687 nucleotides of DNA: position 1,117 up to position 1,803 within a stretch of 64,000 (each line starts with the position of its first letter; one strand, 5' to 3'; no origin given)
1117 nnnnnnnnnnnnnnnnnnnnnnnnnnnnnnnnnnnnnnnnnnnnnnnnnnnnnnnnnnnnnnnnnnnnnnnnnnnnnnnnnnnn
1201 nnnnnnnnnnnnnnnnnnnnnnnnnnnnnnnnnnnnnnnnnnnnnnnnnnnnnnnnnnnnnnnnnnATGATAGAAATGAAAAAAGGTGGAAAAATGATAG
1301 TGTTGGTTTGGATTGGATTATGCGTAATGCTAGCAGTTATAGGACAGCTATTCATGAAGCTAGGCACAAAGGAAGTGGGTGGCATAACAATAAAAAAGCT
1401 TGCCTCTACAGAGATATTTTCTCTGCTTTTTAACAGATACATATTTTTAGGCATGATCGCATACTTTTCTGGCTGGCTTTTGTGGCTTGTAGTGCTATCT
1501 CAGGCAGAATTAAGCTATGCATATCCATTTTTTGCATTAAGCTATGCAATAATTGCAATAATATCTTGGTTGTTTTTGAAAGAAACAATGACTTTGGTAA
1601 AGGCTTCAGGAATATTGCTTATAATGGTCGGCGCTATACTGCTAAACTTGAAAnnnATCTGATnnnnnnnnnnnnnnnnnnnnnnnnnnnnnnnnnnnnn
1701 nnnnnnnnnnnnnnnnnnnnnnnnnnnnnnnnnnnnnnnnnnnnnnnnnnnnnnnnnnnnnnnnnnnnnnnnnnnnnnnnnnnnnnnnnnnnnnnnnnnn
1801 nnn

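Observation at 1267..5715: Second GT-C module: SMR-like 4-TM protein, a 704-aa GT-C-like protein, and a PMT-like TIGR03663 gene whose membrane and CBM-like halves are separated by an in-frame TAG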

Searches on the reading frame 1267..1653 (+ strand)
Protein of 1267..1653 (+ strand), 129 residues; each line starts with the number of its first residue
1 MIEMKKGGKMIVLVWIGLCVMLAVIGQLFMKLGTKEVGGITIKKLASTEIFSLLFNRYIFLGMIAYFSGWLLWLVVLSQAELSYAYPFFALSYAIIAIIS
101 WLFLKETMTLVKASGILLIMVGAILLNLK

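Call 6: search_protein_families(library=pfam, proteins=[window:1267-1653:+], max_evalue=0.01)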
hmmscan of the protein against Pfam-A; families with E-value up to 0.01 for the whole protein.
window:1267-1653:+ (129 aa): 2 families
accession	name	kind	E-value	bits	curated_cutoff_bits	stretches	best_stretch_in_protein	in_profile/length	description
PF00892.27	EamA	-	1.6e-08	35.4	28.2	1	56-127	63-134/135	EamA-like transporter family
PF10639.15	TMEM234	-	0.00066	20.2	30.1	1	29-126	14-112/113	Putative transmembrane family 234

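Call 9: search_protein_families(library=ncbifam, proteins=[window:1267-1653:+], max_evalue=0.01)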
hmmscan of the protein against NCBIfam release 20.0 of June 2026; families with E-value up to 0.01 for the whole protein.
window:1267-1653:+ (129 aa): 3 families
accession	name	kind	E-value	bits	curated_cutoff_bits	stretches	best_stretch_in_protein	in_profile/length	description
NF002816.2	PRK02971.1-2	equivalog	7e-14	52.3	99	1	15-128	2-118/120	4-amino-4-deoxy-L-arabinose-phosphoundecaprenol flippase subunit ArnF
NF011625.2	PRK15051.1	equivalog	1.1e-05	25.6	92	1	13-126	3-107/111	4-amino-4-deoxy-L-arabinose-phosphoundecaprenol flippase subunit ArnE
NF051482.1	EbrB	exception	0.00039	21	160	1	35-127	13-102/105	SMR family multidrug efflux transporter EbrB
